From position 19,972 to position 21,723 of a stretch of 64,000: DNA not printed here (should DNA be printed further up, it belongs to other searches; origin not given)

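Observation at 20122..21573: Soluble, catalytically degenerate P-type ATPase homolog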

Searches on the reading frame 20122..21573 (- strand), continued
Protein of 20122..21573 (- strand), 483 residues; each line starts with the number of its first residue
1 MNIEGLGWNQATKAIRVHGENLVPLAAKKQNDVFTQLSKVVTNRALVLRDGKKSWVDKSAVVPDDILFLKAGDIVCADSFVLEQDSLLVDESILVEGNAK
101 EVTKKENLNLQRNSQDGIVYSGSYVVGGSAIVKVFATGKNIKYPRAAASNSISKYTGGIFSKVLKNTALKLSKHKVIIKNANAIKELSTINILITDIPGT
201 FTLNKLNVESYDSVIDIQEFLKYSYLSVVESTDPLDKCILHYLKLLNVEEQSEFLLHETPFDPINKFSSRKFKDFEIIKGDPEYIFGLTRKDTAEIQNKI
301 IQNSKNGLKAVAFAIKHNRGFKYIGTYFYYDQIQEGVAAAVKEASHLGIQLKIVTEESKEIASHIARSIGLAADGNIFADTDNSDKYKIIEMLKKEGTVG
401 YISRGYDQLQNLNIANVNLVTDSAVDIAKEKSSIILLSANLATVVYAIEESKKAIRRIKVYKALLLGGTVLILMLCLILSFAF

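Call 6: find_homologous_proteins(query=window:20122-21573:-, max_evalue=0.00001)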
Query window:20122-21573:- (483 aa): 67 proteins with E <= 0.00001 among 8000 candidates.
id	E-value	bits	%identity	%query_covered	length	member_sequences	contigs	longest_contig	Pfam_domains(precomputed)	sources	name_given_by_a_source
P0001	0.0e+0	1031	100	100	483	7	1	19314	PF00122.26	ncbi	-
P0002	9.4e-265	896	86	97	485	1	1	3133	PF00122.26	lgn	-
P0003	4.6e-113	396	38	95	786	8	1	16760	PF00702.33,PF00689.27,PF00690.32,PF00122.26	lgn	-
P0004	1.5e-103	365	41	90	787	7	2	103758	PF00702.33,PF00689.27,PF00690.32,PF00122.26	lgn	-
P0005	4.3e-92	327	32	96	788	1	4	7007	PF00702.33,PF00689.27,PF08282.19,PF00690.32,PF00122.26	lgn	-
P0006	2.6e-91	325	33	93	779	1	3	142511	PF00702.33,PF00689.27,PF00690.32,PF00122.26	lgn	-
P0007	1.3e-87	312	35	94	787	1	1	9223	PF00702.33,PF00689.27,PF00690.32,PF00122.26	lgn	-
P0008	3.2e-86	308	35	93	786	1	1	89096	PF00702.33,PF00689.27,PF00690.32,PF00122.26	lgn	-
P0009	1.8e-73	266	32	91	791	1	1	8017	PF00702.33,PF00689.27,PF00690.32,PF00122.26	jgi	-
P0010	1.0e-31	128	26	88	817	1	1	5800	PF00702.33,PF13246.13,PF00689.27,PF00690.32,PF00122.26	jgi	-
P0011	3.0e-29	120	26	91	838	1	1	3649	PF00702.33,PF13246.13,PF00689.27,PF00690.32,PF00122.26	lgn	-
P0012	1.3e-28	118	28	88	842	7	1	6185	PF00702.33,PF13246.13,PF00689.27,PF00690.32,PF00122.26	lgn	-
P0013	8.3e-28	115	27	88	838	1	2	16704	PF00702.33,PF13246.13,PF00689.27,PF00690.32,PF00122.26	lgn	-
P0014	2.1e-27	114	27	87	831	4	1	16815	PF00702.33,PF13246.13,PF00689.27,PF08282.19,PF00690.32,PF00122.26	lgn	-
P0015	5.9e-25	106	24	84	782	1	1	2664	PF00702.33,PF13246.13,PF00689.27,PF00122.26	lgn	-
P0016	8.5e-25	105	24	84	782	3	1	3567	PF00702.33,PF13246.13,PF00689.27,PF00122.26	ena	-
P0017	3.4e-24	103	24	84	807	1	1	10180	PF00702.33,PF13246.13,PF00689.27,PF00690.32,PF00122.26,PF12710.14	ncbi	ncbi:magnesium-translocating P-type ATPase [Nonomuraea sp. NPDC001684]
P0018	9.8e-24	102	24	88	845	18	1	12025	PF00702.33,PF13246.13,PF00689.27,PF00690.32,PF00122.26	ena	-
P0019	6.9e-23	99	23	86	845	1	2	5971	PF00702.33,PF13246.13,PF00689.27,PF00690.32,PF00122.26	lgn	-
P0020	3.1e-22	97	24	65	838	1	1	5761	PF00702.33,PF13246.13,PF00689.27,PF08282.19,PF00690.32,PF00122.26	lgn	-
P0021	6.7e-22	96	24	87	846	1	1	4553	PF00702.33,PF13246.13,PF00689.27,PF08282.19,PF00690.32,PF00122.26,PF12710.14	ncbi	ncbi:MAG: magnesium-translocating P-type ATPase [Candidatus Bathyarchaeia archaeon]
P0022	7.5e-22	96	24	94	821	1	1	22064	PF00702.33,PF13246.13,PF00689.27,PF00690.32,PF00122.26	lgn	-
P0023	9.8e-22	95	23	61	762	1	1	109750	PF00702.33,PF13246.13,PF00689.27,PF00122.26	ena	-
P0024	1.1e-21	95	24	89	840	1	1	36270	PF00702.33,PF13246.13,PF00689.27,PF00690.32,PF00122.26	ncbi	-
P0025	2.9e-21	94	24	87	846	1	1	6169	PF00702.33,PF13246.13,PF00689.27,PF08282.19,PF00690.32,PF00122.26,PF12710.14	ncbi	ncbi:MAG: magnesium-translocating P-type ATPase [Candidatus Bathyarchaeia archaeon]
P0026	4.1e-21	93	25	84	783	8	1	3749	PF00702.33,PF13246.13,PF00689.27,PF00122.26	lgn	-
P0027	5.3e-21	93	22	89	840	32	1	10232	PF00702.33,PF13246.13,PF00689.27,PF08282.19,PF00690.32,PF00122.26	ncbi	-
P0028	4.5e-20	90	22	86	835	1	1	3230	PF00702.33,PF13246.13,PF00689.27,PF00690.32,PF00122.26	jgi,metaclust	metaclust:\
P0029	1.3e-19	88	24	88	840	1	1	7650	PF00702.33,PF13246.13,PF00689.27,PF00122.26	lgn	-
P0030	3.4e-19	87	23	84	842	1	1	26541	PF00702.33,PF13246.13,PF00689.27,PF00690.32,PF00122.26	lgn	-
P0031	4.4e-19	87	25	93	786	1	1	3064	PF00702.33,PF13246.13,PF00689.27,PF00122.26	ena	-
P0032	6.2e-19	86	22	84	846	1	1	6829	PF00702.33,PF13246.13,PF00689.27,PF00690.32,PF00122.26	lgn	-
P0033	1.3e-18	85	23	88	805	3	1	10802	PF00702.33,PF13246.13,PF00689.27,PF00690.32,PF00122.26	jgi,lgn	-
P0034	3.7e-18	84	24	94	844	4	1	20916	PF00702.33,PF13246.13,PF00689.27,PF08282.19,PF00690.32,PF00122.26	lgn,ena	-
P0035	7.6e-18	83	24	88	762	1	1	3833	PF00702.33,PF13246.13,PF00689.27,PF00122.26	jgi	jgi:Mg2+-importing ATPase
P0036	1.1e-16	79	24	85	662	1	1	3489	PF00702.33,PF13246.13,PF00690.32,PF00122.26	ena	-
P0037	5.3e-16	76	24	88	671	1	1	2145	PF00702.33,PF13246.13,PF00690.32,PF00122.26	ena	-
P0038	9.8e-16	76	23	92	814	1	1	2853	PF00702.33,PF13246.13,PF00689.27,PF00690.32,PF00122.26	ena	-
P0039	5.0e-15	73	22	92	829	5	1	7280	PF00702.33,PF08282.19,PF00690.32,PF00122.26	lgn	-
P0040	7.5e-15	73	24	91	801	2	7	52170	PF00702.33,PF13246.13,PF00689.27,PF00690.32,PF00122.26,PF12710.14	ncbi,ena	-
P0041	1.2e-14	72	22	92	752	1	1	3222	PF00702.33,PF08282.19,PF00122.26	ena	-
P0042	2.4e-14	71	24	88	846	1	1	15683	PF00702.33,PF13246.13,PF00689.27,PF00690.32,PF00122.26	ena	-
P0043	4.5e-14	70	23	91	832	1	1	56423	PF00403.33,PF00702.33,PF08282.19,PF00122.26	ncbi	-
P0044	9.0e-13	66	37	19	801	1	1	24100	PF00702.33,PF13246.13,PF00689.27,PF00690.32,PF00122.26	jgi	jgi:Ca2+-transporting ATPase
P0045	9.0e-13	66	21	92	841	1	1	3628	PF00702.33,PF13246.13,PF00689.27,PF08282.19,PF00690.32,PF00122.26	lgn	-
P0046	4.3e-12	64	22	88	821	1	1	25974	PF00403.33,PF00702.33,PF08282.19,PF00122.26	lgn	-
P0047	5.2e-12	63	23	89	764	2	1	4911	PF00403.33,PF00702.33,PF08282.19,PF00122.26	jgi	-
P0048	6.8e-12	63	22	88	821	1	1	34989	PF00403.33,PF00702.33,PF08282.19,PF00122.26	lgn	-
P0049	1.2e-11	62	27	49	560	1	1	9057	PF00702.33,PF00122.26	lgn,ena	-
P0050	2.3e-11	61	24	89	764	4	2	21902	PF00403.33,PF00702.33,PF00122.26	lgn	-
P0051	3.4e-11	61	22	88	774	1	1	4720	PF00702.33,PF00122.26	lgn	-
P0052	4.6e-11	60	25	86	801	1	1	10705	PF00403.33,PF00702.33,PF08282.19,PF00122.26,PF12710.14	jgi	-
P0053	8.1e-10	56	21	91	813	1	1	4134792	PF00403.33,PF00702.33,PF08282.19,PF00122.26,PF12710.14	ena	-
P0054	8.1e-10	56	20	93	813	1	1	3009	PF00702.33,PF00689.27,PF00690.32,PF00122.26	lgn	-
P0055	1.1e-9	56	21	62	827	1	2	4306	PF00702.33,PF13246.13,PF00689.27,PF00690.32,PF00122.26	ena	-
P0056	1.8e-9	55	20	94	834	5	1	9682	PF00702.33,PF13246.13,PF00689.27,PF00690.32,PF00122.26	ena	-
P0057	1.9e-9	55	32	27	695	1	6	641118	PF00702.33,PF04945.20,PF00122.26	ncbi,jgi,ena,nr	ncbi:MAG: heavy metal translocating P-type ATPase [Nitrososphaerota archaeon]|jgi:Cu+-exporting ATPa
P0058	2.3e-9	55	23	89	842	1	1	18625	PF00403.33,PF00702.33,PF00122.26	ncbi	-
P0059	3.3e-9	54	23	89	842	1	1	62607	PF00403.33,PF00702.33,PF00122.26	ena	-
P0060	1.2e-8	52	22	59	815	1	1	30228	PF00403.33,PF00702.33,PF08282.19,PF00122.26,PF12710.14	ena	-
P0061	6.8e-8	50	21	93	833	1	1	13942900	PF00702.33,PF13246.13,PF00689.27,PF00690.32,PF00122.26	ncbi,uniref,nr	ncbi:cation-transporting P-type ATPase [Dactylosporangium sp. NBC_01737]|uniref:cation-translocating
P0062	1.2e-7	49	22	89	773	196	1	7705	PF00702.33,PF00122.26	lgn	-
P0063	2.5e-7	48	17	59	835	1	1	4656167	PF00702.33,PF13246.13,PF00689.27,PF00690.32,PF00122.26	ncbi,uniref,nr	ncbi:cation-translocating P-type ATPase [Aquabacterium sp. J223]|uniref:cation-translocating P-type 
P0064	3.7e-7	47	22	60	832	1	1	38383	PF00403.33,PF00702.33,PF00122.26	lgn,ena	-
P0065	6.3e-7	47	20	91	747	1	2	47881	PF00403.33,PF00702.33,PF08282.19,PF00122.26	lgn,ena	-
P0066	1.1e-6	46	24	59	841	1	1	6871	PF00403.33,PF00702.33,PF08282.19,PF00122.26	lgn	-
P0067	6.1e-6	43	18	91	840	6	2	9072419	PF00702.33,PF13246.13,PF00689.27,PF00690.32,PF00122.26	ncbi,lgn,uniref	ncbi:cation-transporting P-type ATPase [Kribbella sp. NBC_01510]|uniref:cation-translocating P-type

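Call 9: find_encoding_contigs(protein=P0002, flank=10000)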
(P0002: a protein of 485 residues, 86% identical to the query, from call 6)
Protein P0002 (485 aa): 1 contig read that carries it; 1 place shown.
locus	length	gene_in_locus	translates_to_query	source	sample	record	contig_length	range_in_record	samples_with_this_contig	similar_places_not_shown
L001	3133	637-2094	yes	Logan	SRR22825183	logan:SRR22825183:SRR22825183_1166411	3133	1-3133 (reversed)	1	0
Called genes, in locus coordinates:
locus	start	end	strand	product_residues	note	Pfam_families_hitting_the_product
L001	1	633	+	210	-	?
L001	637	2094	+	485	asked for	PF00122:E1-E2_ATPase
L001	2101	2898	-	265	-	PF02673:BacA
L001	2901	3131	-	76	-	?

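Call 10: find_encoding_contigs(protein=P0003, flank=8000, max_places=3)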
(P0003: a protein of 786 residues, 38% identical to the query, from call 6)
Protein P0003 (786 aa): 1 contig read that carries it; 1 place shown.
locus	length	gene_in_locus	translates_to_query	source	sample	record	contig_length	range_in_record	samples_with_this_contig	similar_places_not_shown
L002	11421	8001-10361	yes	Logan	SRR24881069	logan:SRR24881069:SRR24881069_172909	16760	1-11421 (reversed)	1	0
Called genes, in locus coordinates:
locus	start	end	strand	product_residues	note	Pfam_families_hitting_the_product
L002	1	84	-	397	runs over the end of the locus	PF13506:Glyco_transf_21, PF00535:Glycos_transf_2, PF10111:Glyco_tranf_2_2, PF13641:Glyco_tranf_2_3, PF01644:Chitin_synth_1 (faint), PF03142:Chitin_synth_2, PF13632:Glyco_trans_2_3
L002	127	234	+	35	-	-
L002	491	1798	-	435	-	-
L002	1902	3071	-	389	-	PF17785:PUA_3, PF02005:TRM (faint), PF10672:Methyltrans_SAM, PF02475:TRM5-TYW2_MTfase (weak), PF01728:FtsJ (weak), PF03602:Cons_hypoth95, PF05175:MTS (faint)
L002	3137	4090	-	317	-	PF00561:Abhydrolase_1, PF12146:Hydrolase_4, PF12697:Abhydrolase_6, PF03096:Ndr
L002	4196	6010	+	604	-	PF00005:ABC_tran, PF02463:SMC_N (faint), PF13304:AAA_21 (faint)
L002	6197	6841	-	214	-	PF00719:Pyrophosphatase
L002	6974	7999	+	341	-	-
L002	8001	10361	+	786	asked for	PF00690:Cation_ATPase_N, PF00122:E1-E2_ATPase, PF00702:Hydrolase, PF00689:Cation_ATPase_C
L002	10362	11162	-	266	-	PF02673:BacA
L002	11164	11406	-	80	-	PF13354:Beta-lactamase2 (weak)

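Call 11: find_encoding_contigs(protein=P0004, flank=8000, max_places=3)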
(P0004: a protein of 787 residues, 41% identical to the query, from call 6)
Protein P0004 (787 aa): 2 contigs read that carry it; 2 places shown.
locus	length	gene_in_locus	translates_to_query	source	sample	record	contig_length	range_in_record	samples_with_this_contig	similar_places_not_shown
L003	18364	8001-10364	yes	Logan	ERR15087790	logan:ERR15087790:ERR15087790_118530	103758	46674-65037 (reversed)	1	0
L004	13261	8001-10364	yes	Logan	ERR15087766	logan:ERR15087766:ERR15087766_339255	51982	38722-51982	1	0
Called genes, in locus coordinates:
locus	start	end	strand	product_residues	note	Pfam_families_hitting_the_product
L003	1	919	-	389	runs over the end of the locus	PF17785:PUA_3, PF10672:Methyltrans_SAM, PF02475:TRM5-TYW2_MTfase, PF02005:TRM (weak), PF03602:Cons_hypoth95, PF05175:MTS, PF13847:Methyltransf_31 (weak), PF13649:Methyltransf_25 (weak), +2 more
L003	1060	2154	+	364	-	-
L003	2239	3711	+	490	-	-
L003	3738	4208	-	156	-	PF00578:AhpC-TSA, PF08534:Redoxin, PF13911:AhpC-TSA_2 (weak)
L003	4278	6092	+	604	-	PF00005:ABC_tran, PF02463:SMC_N (weak), PF13304:AAA_21 (faint)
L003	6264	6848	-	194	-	PF00719:Pyrophosphatase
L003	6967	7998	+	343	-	-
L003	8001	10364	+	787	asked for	PF00690:Cation_ATPase_N, PF00122:E1-E2_ATPase, PF00702:Hydrolase, PF00689:Cation_ATPase_C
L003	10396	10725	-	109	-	-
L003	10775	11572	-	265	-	PF02673:BacA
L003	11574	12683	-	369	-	PF13354:Beta-lactamase2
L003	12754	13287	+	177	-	PF04832:SOUL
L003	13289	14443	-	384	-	PF05970:PIF1 (weak), PF13086:AAA_11 (faint), PF13604:AAA_30, PF24883:NPHP3_N (weak), PF13245:AAA_19, PF01443:Viral_helicase1 (faint), PF13538:UvrD_C_2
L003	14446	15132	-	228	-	PF13174:TPR_6 (faint), PF13414:TPR_11 (faint), PF13371:TPR_9 (faint), PF13424:TPR_12 (weak), PF13432:TPR_16 (weak), PF14559:TPR_19 (weak), PF00515:TPR_1 (weak), PF07719:TPR_2 (weak), +2 more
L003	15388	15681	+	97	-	-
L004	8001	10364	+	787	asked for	PF00690:Cation_ATPase_N, PF00122:E1-E2_ATPase, PF00702:Hydrolase, PF00689:Cation_ATPase_C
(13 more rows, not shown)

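Call 17: search_protein_representatives(protein=window:20122-21573:-)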
Query: 483 residues. Proteins with E-value up to 0.001 (for the whole library): 11985; up to 1e-10: 3013; up to 1e-30: 67. The best 150 are listed.
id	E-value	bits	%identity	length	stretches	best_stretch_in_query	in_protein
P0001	0.0e+00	1031.4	100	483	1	1-483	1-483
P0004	4.6e-104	365.0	48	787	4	163-373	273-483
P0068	5.7e-85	302.1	41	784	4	159-374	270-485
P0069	5.7e-62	226.3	37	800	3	160-396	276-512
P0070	8.0e-62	225.8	34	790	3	97-374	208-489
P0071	2.0e-58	214.6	35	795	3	144-379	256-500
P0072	2.2e-57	211.2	37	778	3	141-382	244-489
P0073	2.3e-49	184.7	35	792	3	151-395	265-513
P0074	2.8e-49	184.5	35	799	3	159-382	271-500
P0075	3.4e-48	180.9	34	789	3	166-381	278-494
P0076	2.6e-47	178.0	36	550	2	164-385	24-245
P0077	9.1e-42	159.7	32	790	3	156-383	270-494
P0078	2.4e-40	155.0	37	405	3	159-383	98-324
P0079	7.9e-39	150.0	33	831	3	163-373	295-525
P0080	2.9e-38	148.2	32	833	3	164-400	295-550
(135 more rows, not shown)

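Call 20: find_related_loci(query=A3, collection=genome_contigs, flank=6000)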
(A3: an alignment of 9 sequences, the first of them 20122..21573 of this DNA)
Query A3 (483 aa) in genome_contigs; peptide patterns used: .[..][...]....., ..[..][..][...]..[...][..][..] (x = any residue, [..] = any of these).
343 stretches matched a pattern; 29 encode a relative of the query (tblastn E <= 1e-3); 29 distinct loci.
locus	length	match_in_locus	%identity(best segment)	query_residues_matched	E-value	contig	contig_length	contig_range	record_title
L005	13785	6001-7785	39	1-461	5e-119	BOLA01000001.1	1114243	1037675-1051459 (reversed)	Patescibacteria group bacterium BroJett037 DNA, sequence1, whole genome shotgun sequence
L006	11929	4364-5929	40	27-469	1e-111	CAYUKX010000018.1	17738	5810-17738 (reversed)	MAG TPA_asm: uncultured Candidatus Saccharibacteria bacterium isolate SRP107338_co1_190 genome assembly, contig: NODE_31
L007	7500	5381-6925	40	34-468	7e-104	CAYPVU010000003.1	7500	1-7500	MAG TPA_asm: uncultured Candidatus Saccharibacteria bacterium isolate binchicken_co23_219 genome assembly, contig: k141_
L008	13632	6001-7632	25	28-461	1e-30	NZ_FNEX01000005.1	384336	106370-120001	Pedobacter sp. ok626, whole genome shotgun sequence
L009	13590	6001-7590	25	37-454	3e-28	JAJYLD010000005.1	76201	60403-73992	MAG: bacterium isolate DBS2-1.bin63 NODE_565_length_76201_cov_4.692168, whole genome shotgun sequence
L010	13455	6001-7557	23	29-453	4e-23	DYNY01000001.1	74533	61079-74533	MAG TPA_asm: Candidatus Elulimicrobium sp. isolate SulCav_GS09_5_3_41_19 SulCav_GS09_5_270_length_74533_cov_10_869626, w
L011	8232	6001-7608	23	37-461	4e-21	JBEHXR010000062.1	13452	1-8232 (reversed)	MAG: Bacteroidota bacterium isolate ES1.bin.85 NODE_4196_length_13452_cov_8.465738, whole genome shotgun sequence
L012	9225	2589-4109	24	37-453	2e-20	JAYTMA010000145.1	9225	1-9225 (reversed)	MAG: bacterium isolate GFS_3428 GFS_3428_144, whole genome shotgun sequence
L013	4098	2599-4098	23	36-424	2e-19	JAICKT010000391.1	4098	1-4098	MAG: Parafilimonas sp. isolate GZL_HY_2_bin.80 k141_5034023_length_4098_cov_9.0000, whole genome shotgun sequence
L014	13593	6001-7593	23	37-459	3e-19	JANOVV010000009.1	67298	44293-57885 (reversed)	MAG: Bacteroidota bacterium isolate VAR_35_metabat_555 VAR_35_k141_1030061, whole genome shotgun sequence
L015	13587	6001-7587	23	36-453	5e-19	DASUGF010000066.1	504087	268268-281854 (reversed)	MAG TPA_asm: Parafilimonas sp. isolate SMAG_U1398 k141_893627, whole genome shotgun sequence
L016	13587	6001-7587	22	36-453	6e-19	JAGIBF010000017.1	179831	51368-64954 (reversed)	MAG: Niastella sp. isolate BIN41 scaffold17_cov0, whole genome shotgun sequence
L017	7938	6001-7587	23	36-453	3e-17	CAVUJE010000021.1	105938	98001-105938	MAG: uncultured Chitinophagaceae bacterium isolate MFD01721.bin.3.30 genome assembly, contig: contig_32418, whole genome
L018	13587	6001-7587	23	36-453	1e-16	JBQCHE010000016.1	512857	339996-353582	MAG: Ginsengibacter sp. isolate bin704 k141_548129, whole genome shotgun sequence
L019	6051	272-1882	23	36-461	9e-16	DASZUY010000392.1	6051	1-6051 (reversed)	MAG TPA_asm: Parafilimonas sp. isolate SMAG_U6117 k141_168000, whole genome shotgun sequence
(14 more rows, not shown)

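Call 30: predict_structure(alignment_id=A2)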
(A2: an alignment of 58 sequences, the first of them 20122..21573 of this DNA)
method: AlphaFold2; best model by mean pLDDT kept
length: 483 residues; sequences in the alignment: 58
mean_pLDDT: 86.9   pTM: 0.77
mean pLDDT of the five models: 86.9, 86.2, 85.8, 85.4, 84.1
residues with pLDDT >= 90: 280; 70-90: 157; 50-70: 29; < 50: 17
segments of 3 or more residues with pLDDT < 50: 26-30, 146-157
pLDDT, mean of each block of 10 residues (from residue 1): 85 91 57 69 86 90 95 90 93 65 92 90 88 92 58 51 88 90 91 91 92 96 95 90 95 92 89 96 91 83 93 93 96 94 95 92 92 83 90 95 75 88 82 88 96 92 82 83 70
secondary structure, 60 per line:
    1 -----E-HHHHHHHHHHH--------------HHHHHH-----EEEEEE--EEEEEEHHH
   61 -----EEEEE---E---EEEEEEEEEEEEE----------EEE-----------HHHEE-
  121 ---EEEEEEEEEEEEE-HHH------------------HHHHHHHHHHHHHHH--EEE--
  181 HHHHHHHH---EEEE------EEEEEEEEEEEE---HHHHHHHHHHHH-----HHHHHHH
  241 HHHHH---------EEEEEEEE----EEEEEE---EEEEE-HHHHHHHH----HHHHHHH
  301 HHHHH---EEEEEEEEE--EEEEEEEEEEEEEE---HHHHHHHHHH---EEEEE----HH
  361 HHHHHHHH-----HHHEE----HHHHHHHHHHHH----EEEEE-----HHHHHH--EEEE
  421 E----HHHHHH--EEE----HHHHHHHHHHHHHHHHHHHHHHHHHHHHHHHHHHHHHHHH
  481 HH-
elements in order: H8-18 H33-38 E44-49 E52-57 E66-70 E78-90 E101-103 E124-136 H159-173 E176-178 H181-188 E192-195 E202-213 H217-228 H234-245 E255-262 E267-272 E276-280 H282-289 H294-305 E309-317 E320-333 H337-346 E350-354 H359-368 H383-394 E399-403 H409-414 E417-421 H426-431 E434-436 H441-482
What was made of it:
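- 20122..21573 (-): Whole gene: 483 aa pseudo-P-type-ATPase (headpiece plus one TM helix), including the TAA stop at 20122-20124. AF2 pLDDT 86.9 in call 30.
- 21493..21573 (-): Residues 1-27: N-terminal piece of the actuator (A) domain, normally followed by M1. Helix 8-18 is predicted with pLDDT 85-91 (call 30).
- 20125..20253 (-): Residues 441-483: one continuous helix equivalent to stalk S5 plus M5. The hydrophobic tail 458-483 (window 20125-20202) is the only TM segment, and the protein ends where M5 ends. AF2 helix 441-482 (call 30).
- On P-type ATPase superfamily: AF2 pLDDT 86.9 (call 30).
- The model is confidently folded (call 30). The protein keeps a complete, well-folded headpiece and the M5 helix (call 30).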
